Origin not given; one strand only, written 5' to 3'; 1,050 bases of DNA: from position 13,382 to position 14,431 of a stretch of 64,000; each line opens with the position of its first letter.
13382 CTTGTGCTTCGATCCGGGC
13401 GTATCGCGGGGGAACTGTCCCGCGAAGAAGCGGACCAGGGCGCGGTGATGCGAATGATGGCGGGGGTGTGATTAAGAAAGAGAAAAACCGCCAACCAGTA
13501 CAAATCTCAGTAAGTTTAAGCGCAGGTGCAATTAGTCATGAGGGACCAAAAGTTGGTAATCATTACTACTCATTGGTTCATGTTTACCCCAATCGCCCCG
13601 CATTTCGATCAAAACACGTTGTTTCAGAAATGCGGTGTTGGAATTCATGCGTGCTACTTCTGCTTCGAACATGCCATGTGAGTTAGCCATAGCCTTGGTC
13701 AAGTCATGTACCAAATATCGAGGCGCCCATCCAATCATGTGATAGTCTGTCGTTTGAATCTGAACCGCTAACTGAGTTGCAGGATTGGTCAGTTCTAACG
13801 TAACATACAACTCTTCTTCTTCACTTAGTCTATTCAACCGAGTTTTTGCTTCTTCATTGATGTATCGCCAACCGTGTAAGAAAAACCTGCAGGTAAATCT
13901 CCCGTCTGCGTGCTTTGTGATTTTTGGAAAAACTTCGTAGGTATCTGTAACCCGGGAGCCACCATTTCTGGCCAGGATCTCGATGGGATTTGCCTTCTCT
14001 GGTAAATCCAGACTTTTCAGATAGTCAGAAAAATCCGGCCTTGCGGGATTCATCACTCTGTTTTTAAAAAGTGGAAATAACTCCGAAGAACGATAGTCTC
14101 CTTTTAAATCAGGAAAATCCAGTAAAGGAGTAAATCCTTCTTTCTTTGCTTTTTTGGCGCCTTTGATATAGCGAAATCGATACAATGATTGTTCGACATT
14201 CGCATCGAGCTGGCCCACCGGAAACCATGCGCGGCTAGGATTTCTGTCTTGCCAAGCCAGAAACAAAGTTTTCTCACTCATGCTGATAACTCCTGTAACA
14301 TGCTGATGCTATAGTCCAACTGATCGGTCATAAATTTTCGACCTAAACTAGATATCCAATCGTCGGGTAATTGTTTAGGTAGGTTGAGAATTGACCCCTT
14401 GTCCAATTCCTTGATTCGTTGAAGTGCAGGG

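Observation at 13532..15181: Bicistronic HipA-family kinase and HipS-like/HIRAN module in reversed order, without a HipB-type HTH gene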

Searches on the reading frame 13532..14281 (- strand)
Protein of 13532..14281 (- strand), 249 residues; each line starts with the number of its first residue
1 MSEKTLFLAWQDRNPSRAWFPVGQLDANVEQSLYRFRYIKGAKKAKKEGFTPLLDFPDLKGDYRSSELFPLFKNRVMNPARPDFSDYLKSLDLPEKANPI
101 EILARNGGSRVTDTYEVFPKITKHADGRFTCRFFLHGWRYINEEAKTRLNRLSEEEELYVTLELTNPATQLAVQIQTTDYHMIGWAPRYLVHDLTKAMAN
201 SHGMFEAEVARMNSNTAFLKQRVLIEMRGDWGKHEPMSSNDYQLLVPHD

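Call 3: search_protein_families(library=pfam, proteins=[window:13532-14281:-], max_evalue=1)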
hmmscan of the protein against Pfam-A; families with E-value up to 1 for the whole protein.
window:13532-14281:- (249 aa): 1 family
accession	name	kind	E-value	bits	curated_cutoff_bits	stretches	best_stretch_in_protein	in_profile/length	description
PF08797.16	HIRAN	-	8.2e-08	32.4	24.7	1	130-221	3-89/96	HIRAN domain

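Call 6: find_homologous_proteins(query=window:13532-14281:-)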
Query window:13532-14281:- (249 aa): 2509 proteins with E <= 0.001 among 2821 candidates; the best 120 are listed.
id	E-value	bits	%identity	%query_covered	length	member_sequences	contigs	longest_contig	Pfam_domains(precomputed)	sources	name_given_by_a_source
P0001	7.7e-154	529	90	100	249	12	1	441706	PF08797.17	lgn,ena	-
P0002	1.0e-148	512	89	100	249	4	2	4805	PF08797.17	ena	-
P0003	3.7e-147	507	87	100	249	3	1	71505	PF08797.17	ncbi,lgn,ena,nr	ncbi:MAG: HIRAN domain-containing protein [Gemmatimonadota bacterium]|nr:HIRAN domain-containing pro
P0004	5.3e-145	500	88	100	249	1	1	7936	PF08797.17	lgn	-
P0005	4.9e-142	490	85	100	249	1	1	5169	PF08797.17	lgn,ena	-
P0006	2.5e-140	485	84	100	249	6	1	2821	PF08797.17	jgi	-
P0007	2.8e-115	403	71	99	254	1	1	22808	-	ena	-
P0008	1.8e-114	400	69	100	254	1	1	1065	PF08797.17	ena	-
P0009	3.3e-114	399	71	99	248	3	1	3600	-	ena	-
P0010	1.7e-113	397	72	99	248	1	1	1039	PF08797.17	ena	-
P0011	2.0e-112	393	71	99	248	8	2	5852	PF08797.17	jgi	jgi:hypothetical protein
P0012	4.2e-111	389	70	99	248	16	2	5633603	PF08797.17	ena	-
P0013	1.0e-110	388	71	99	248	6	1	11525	-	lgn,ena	-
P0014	1.1e-110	387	70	99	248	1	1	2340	-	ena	-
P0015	2.7e-110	386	70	99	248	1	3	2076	-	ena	-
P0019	7.1e-110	385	70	99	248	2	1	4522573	-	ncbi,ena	-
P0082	2.8e-104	367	67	99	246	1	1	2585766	-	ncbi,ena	-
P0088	7.3e-104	365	65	99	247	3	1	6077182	PF08797.17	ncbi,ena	-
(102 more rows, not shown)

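Call 11: search_protein_families(library=padloc, proteins=[window:13532-14281:-], max_evalue=1)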
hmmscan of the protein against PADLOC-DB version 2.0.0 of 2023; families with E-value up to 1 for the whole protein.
window:13532-14281:- (249 aa): 7 families
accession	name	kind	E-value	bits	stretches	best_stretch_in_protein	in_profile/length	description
PDLC04347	PDC-M03B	-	2.3e-82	274.3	1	1-245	1-242/245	-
PDLC04348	PDC-M03B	-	5.6e-64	214.2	1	1-244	1-244/248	-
PDLC04352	PDC-M03B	-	3.6e-44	149.2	1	3-235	5-234/250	-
PDLC04346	PDC-M03B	-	8.3e-41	138.3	1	51-245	2-204/262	-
PDLC04349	PDC-M03B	-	3.7e-39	132.7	1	3-217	7-218/232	-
PDLC04351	PDC-M03B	-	7.5e-18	63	1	17-193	18-194/255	-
PDLC04350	PDC-M03B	-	2.9e-13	47.8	1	22-237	22-233/280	-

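Call 12: search_protein_families(library=ncbifam, proteins=[window:13532-14281:-], max_evalue=1)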
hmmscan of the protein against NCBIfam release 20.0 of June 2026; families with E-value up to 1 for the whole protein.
window:13532-14281:- (249 aa): 0 families

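Call 18: find_encoding_contigs(protein=P0001, flank=6000, max_places=4)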
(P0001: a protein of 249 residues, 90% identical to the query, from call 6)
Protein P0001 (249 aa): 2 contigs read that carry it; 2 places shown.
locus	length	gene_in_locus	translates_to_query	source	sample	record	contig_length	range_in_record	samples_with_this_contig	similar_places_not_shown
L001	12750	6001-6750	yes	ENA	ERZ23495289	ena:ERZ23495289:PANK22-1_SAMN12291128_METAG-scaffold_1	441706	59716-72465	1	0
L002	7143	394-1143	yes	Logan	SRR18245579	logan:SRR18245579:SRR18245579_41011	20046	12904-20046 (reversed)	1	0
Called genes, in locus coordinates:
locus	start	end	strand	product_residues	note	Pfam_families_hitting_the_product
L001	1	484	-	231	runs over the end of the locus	PF02586:SRAP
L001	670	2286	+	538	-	PF00916:Sulfate_transp, PF01740:STAS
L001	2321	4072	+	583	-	PF00496:SBP_bac_5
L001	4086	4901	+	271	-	PF23441:SDR, PF00106:adh_short, PF08659:KR, PF13561:adh_short_C2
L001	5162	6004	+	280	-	PF07804:HipA_C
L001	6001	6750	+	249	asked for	PF08797:HIRAN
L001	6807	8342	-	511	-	PF00005:ABC_tran, PF13304:AAA_21 (faint), PF00005:ABC_tran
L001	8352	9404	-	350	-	PF00532:Peripla_BP_1 (weak), PF13407:Peripla_BP_4, PF13458:Peripla_BP_6 (weak)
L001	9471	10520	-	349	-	PF02653:BPD_transp_2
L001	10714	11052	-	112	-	-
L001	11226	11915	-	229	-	PF13709:DUF4159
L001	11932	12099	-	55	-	-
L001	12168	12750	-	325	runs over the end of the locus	PF00768:Peptidase_S11, PF13354:Beta-lactamase2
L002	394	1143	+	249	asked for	PF08797:HIRAN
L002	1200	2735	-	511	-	PF00005:ABC_tran, PF13304:AAA_21 (faint), PF00005:ABC_tran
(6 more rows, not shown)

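Call 19: find_encoding_contigs(protein=P0003, flank=6000, max_places=4)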
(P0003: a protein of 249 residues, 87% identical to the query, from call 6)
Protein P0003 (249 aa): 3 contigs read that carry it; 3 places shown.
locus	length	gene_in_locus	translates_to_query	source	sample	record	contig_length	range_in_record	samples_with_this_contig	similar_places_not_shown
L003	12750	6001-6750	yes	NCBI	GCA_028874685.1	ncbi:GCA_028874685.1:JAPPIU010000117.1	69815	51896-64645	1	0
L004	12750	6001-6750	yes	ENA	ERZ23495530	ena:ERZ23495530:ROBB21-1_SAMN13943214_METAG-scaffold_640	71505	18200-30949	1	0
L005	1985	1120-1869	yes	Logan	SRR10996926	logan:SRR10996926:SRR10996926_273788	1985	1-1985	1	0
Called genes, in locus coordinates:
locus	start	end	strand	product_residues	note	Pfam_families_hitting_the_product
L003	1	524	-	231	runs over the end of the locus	PF02586:SRAP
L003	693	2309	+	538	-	PF00916:Sulfate_transp, PF01740:STAS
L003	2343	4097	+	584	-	PF00496:SBP_bac_5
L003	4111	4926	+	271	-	PF23441:SDR, PF00106:adh_short, PF08659:KR, PF13561:adh_short_C2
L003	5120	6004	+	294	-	PF07804:HipA_C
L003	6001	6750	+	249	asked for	PF08797:HIRAN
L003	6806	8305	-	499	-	PF00005:ABC_tran, PF13304:AAA_21 (faint), PF00005:ABC_tran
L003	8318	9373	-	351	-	PF00532:Peripla_BP_1 (weak), PF13407:Peripla_BP_4, PF13458:Peripla_BP_6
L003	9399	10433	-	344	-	PF02653:BPD_transp_2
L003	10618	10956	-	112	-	-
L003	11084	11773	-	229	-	PF13709:DUF4159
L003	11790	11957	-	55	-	-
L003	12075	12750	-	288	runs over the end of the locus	PF00768:Peptidase_S11, PF13354:Beta-lactamase2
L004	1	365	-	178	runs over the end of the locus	PF02586:SRAP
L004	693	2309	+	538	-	PF00916:Sulfate_transp, PF01740:STAS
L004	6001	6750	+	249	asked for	PF08797:HIRAN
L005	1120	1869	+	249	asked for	PF08797:HIRAN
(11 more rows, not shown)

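Call 22: search_solved_structures(query=window:13532-14281:-, max_evalue=10, show_alignments=2)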
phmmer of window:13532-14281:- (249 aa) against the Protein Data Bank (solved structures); distinct sequences matched with E-value up to 10: 0.

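Call 24: search_solved_structures(query=A1, max_evalue=10, show_alignments=3)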
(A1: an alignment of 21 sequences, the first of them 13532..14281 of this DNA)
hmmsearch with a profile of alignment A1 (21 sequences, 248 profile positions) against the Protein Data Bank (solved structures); distinct sequences matched with E-value up to 10: 0.

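Call 27: search_protein_representatives(protein=window:13532-14281:-)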
Query: 249 residues. Proteins with E-value up to 0.001 (for the whole library): 1370; up to 1e-10: 861; up to 1e-30: 192. The best 150 are listed.
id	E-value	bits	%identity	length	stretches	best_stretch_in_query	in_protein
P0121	2.2e-88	312.8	58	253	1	1-246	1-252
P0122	5.4e-77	275.5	52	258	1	4-243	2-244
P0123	2.4e-70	253.7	60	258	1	27-215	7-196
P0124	1.1e-69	251.6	50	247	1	1-246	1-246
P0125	1.5e-67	244.6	48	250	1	2-245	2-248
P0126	1.3e-66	241.5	51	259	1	3-248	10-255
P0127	7.3e-65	235.7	51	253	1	1-247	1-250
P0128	3.2e-64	233.6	51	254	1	3-245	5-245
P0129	8.2e-64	232.3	47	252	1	4-242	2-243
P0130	1.0e-63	231.9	56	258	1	1-193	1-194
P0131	2.0e-62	227.8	49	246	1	1-245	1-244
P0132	1.1e-61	225.4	45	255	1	1-247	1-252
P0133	2.0e-61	224.5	55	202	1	53-245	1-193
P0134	2.3e-61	224.3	49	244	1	1-246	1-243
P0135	3.0e-61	223.9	70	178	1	1-152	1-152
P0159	1.8e-45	172.2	38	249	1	4-245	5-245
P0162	1.4e-44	169.3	35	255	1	4-244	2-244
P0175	4.5e-41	157.8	35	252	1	1-244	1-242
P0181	1.1e-40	156.5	35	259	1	4-247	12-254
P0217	1.3e-36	143.2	35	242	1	4-246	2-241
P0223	6.4e-36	140.9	34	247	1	2-244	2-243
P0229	2.5e-35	139.0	34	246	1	5-245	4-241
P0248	1.0e-33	133.7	34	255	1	3-245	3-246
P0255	2.8e-33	132.3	35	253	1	3-245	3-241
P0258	4.4e-33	131.6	34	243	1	1-245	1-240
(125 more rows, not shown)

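Call 32: search_solved_structures(query=A2, max_evalue=10, show_alignments=3)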
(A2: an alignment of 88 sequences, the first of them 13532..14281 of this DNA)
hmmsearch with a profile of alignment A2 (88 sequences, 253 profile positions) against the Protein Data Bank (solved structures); distinct sequences matched with E-value up to 10: 6.
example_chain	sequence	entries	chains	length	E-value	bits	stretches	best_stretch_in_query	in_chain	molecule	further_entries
3k2y_A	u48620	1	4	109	0.0005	22.8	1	136-214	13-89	uncharacterized protein lp_0118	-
2mzn_A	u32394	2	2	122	0.019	17.7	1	154-209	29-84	Helicase-like transcription factor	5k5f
4xzf_A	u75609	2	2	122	0.019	17.7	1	154-209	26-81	Helicase-like transcription factor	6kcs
5bnh_A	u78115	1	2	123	0.019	17.6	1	154-209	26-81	Helicase-like transcription factor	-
4s0n_A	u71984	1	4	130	0.021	17.5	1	154-209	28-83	Helicase-like transcription factor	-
4xzg_A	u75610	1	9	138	0.025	17.3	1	154-209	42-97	Helicase-like transcription factor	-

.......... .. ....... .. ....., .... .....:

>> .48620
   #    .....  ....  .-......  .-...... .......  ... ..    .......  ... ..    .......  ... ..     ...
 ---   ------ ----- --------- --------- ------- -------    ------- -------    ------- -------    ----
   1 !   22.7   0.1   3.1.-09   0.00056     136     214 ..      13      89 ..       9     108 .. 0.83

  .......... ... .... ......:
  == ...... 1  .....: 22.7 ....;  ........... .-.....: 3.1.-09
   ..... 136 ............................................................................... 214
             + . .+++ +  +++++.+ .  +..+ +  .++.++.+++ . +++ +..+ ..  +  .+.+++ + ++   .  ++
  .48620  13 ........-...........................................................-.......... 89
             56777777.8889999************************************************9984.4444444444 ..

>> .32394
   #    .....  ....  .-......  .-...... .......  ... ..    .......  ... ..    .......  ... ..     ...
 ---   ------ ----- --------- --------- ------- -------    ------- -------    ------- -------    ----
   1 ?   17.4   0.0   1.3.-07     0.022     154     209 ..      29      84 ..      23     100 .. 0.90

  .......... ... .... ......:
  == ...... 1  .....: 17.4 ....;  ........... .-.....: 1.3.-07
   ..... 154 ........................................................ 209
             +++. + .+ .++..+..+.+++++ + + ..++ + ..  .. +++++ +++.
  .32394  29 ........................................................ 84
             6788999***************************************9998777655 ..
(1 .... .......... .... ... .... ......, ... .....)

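Call 33: search_protein_families(library=pfam, alignment_id=A2, max_evalue=10)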
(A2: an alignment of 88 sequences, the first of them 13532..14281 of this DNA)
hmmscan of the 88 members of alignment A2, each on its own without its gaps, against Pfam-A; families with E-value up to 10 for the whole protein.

A. member 1, window:13532-14281:- (249 aa): 1 family
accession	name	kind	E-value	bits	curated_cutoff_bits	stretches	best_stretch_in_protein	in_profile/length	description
PF08797.16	HIRAN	-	8.2e-08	32.4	24.7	1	130-221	3-89/96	HIRAN domain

B. families by the number of members that match (of 88 scanned): 18 families
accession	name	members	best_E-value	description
PF08797.16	HIRAN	77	2.2e-14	HIRAN domain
PF13657.11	Couple_hipA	32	3.5e-07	HipA N-terminal domain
PF10633.15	NPCBM_assoc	2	0.18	NPCBM-associated, NEW3 domain of alpha-galactosidase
PF14604.12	SH3_9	1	0.037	Variant SH3 domain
PF18358.7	Tudor_4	1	0.083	Histone methyltransferase Tudor domain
PF16852.10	HHV-1_VABD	1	0.084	Herpes viral adaptor-to-host cellular mRNA binding domain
PF25720.1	Herpes_ORF28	1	0.1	Herpesvirus ORF28 domain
PF08448.16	PAS_4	1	0.13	PAS fold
PF16260.11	DUF4914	1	0.16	Domain of unknown function (DUF4914)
PF13887.11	MYRF_ICA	1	0.17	Myelin regulatory factor ICA domain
PF10128.15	OpcA_G6PD_assem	1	0.17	Glucose-6-phosphate dehydrogenase subunit N-terminal domain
PF04383.19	KilA-N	1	0.17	KilA-N domain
PF16538.11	FlgT_C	1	0.17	Flagellar assembly protein T, C-terminal domain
PF08327.17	AHSA1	1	0.19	Activator of Hsp90 ATPase homolog 1-like protein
PF16415.11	CNOT1_CAF1_bind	1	0.25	CCR4-NOT transcription complex subunit 1 CAF1-binding domain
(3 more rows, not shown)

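Call 37: predict_structure(alignment_id=A2)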
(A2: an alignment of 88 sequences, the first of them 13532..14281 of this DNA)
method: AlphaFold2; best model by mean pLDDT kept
length: 249 residues; sequences in the alignment: 88
mean_pLDDT: 95.0   pTM: 0.91
mean pLDDT of the five models: 95.0, 94.2, 94.1, 94.0, 93.5
residues with pLDDT >= 90: 226; 70-90: 21; 50-70: 2; < 50: 0
segments of 3 or more residues with pLDDT < 50: none
pLDDT, mean of each block of 10 residues (from residue 1): 93 90 98 98 97 97 98 97 97 98 96 95 93 95 96 98 91 97 96 92 91 93 97 92 90
secondary structure, 60 per line:
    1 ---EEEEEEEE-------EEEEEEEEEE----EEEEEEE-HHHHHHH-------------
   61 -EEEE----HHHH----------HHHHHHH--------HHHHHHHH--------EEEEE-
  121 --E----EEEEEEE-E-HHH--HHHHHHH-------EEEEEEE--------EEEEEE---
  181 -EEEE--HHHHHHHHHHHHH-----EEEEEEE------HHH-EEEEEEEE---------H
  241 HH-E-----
elements in order: E4-11 E19-28 E33-39 H41-47 E62-65 H70-73 H84-90 H99-106 E115-119 E128-134 H143-149 E157-163 E172-177 E182-185 H188-200 E206-212 E223-230

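Call 39: fold_search(model_id=the predicted structure, library=pdb)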
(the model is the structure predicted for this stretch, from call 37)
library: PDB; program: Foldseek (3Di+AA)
matches with E <= 10: 367; with E <= 0.001: 14
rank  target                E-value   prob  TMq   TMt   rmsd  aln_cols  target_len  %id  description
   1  3k2y_A                7.7e-05  1.00  0.33  0.72   3.9       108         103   17  Crystal structure of protein lp_0118 from Lactobacillus plantarum,northeast structural genomics consortium target LpR9 (released 2009-11-17)
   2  3k2y_D                1.8e-04  1.00  0.35  0.79   2.4       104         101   15  Crystal structure of protein lp_0118 from Lactobacillus plantarum,northeast structural genomics consortium target LpR9 (released 2009-11-17)
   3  3k2y_B                1.8e-04  1.00  0.32  0.72   3.9       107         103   17  Crystal structure of protein lp_0118 from Lactobacillus plantarum,northeast structural genomics consortium target LpR9 (released 2009-11-17)
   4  4s0n_A                2.4e-04  1.00  0.30  0.57   3.1       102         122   20  Crystal Structure of HLTF HIRAN Domain bound to DNA (released 2015-05-27)
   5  4xzg_C                3.7e-04  1.00  0.33  0.64   3.4       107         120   19  Crystal structure of HIRAN domain of human HLTF (released 2015-04-15)
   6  4xzg_F                3.7e-04  1.00  0.32  0.61   4.1       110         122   18  Crystal structure of HIRAN domain of human HLTF (released 2015-04-15)
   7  3k2y_C                4.4e-04  1.00  0.34  0.77   3.5       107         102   17  Crystal structure of protein lp_0118 from Lactobacillus plantarum,northeast structural genomics consortium target LpR9 (released 2009-11-17)
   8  4s0n_B                5.6e-04  1.00  0.32  0.60   6.8       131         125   18  Crystal Structure of HLTF HIRAN Domain bound to DNA (released 2015-05-27)
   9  4xzg_H                6.7e-04  1.00  0.32  0.61   2.5       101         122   19  Crystal structure of HIRAN domain of human HLTF (released 2015-04-15)
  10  4xzg_G                7.1e-04  1.00  0.32  0.62   2.5       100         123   19  Crystal structure of HIRAN domain of human HLTF (released 2015-04-15)
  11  4xzf_A                7.1e-04  1.00  0.31  0.60   2.9       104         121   18  Crystal structure of HIRAN domain of human HLTF in complex with DNA (released 2015-04-15)
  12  5bnh_A                7.6e-04  1.00  0.32  0.61   2.5       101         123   19  Crystal structure of the HLTF HIRAN domain with a ssDNA fragment (released 2016-05-25)
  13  4s0n_D                7.6e-04  1.00  0.34  0.63   7.1       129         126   16  Crystal Structure of HLTF HIRAN Domain bound to DNA (released 2015-05-27)
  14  4s0n_C                9.0e-04  1.00  0.34  0.63   5.8       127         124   18  Crystal Structure of HLTF HIRAN Domain bound to DNA (released 2015-05-27)
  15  4xzg_A                1.0e-03  1.00  0.32  0.62   4.0       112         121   18  Crystal structure of HIRAN domain of human HLTF (released 2015-04-15)
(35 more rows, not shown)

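Call 40: search_protein_families(library=pfam, proteins=[P0162, P0175, P0181, P0217, P0223, P0229, P0248, P0255, P0258, P0159], max_evalue=1)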
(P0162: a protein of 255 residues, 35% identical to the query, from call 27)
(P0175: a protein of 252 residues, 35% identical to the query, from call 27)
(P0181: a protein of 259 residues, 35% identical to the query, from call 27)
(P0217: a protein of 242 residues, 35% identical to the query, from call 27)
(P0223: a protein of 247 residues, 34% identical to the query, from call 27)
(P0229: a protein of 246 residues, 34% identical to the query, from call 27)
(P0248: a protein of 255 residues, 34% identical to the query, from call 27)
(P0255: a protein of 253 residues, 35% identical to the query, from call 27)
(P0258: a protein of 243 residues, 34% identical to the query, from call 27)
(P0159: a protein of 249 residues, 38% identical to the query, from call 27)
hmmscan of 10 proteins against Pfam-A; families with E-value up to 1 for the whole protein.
P0162 (255 aa): 2 families
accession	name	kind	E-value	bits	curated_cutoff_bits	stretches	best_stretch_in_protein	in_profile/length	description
PF08797.16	HIRAN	-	0.0011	19.2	24.7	1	134-226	8-91/96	HIRAN domain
PF13657.11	Couple_hipA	-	0.044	14.7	22.5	1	33-107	20-90/99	HipA N-terminal domain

P0175 (252 aa): 1 family
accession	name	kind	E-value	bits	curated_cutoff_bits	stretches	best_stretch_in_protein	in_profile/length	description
PF08797.16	HIRAN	-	1.6e-10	41.1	24.7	1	127-224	3-91/96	HIRAN domain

P0181 (259 aa): 1 family
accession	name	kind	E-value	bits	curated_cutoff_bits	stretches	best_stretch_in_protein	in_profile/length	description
PF08797.16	HIRAN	-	8.5e-05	22.7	24.7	1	138-206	4-67/96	HIRAN domain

P0217 (242 aa): 1 family
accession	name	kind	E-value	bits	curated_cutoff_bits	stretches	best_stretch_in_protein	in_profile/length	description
PF08797.16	HIRAN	-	1.4e-11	44.5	24.7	1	124-225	3-95/96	HIRAN domain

P0223 (247 aa): 1 family
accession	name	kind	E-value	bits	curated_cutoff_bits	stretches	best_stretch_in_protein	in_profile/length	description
PF13657.11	Couple_hipA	-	0.011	16.6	22.5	1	25-84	10-65/99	HipA N-terminal domain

P0229 (246 aa): 2 families
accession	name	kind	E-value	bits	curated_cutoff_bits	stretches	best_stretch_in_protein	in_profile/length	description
PF08797.16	HIRAN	-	4.6e-07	30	24.7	1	125-223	3-92/96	HIRAN domain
PF04383.19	KilA-N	-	0.17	12.2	23.8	0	72-207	23-99/107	KilA-N domain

P0248 (255 aa): 2 families
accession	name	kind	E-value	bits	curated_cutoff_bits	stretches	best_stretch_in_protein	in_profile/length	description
PF08797.16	HIRAN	-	3.6e-08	33.5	24.7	1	129-200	5-67/96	HIRAN domain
PF13657.11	Couple_hipA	-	0.0016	19.4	22.5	1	21-75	9-62/99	HipA N-terminal domain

P0255 (253 aa): 2 families
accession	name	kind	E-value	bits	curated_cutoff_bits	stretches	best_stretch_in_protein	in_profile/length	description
PF08797.16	HIRAN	-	1.2e-05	25.5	24.7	1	129-222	6-91/96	HIRAN domain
PF13657.11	Couple_hipA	-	0.079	13.9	22.5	1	20-71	9-61/99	HipA N-terminal domain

P0258 (243 aa): 2 families
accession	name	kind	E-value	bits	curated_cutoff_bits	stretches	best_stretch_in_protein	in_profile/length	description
PF08797.16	HIRAN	-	2.2e-12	47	24.7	1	125-205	3-76/96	HIRAN domain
PF16538.11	FlgT_C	-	0.17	12.8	27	0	99-116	7-24/77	Flagellar assembly protein T, C-terminal domain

P0159 (249 aa): 3 families
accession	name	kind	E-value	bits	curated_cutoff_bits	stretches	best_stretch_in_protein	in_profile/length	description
PF08797.16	HIRAN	-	1.4e-07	31.7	24.7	1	129-206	3-75/96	HIRAN domain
PF13657.11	Couple_hipA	-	0.0096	16.8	22.5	1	21-108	9-91/99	HipA N-terminal domain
PF08448.16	PAS_4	-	0.13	13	23.1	1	74-127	43-94/110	PAS fold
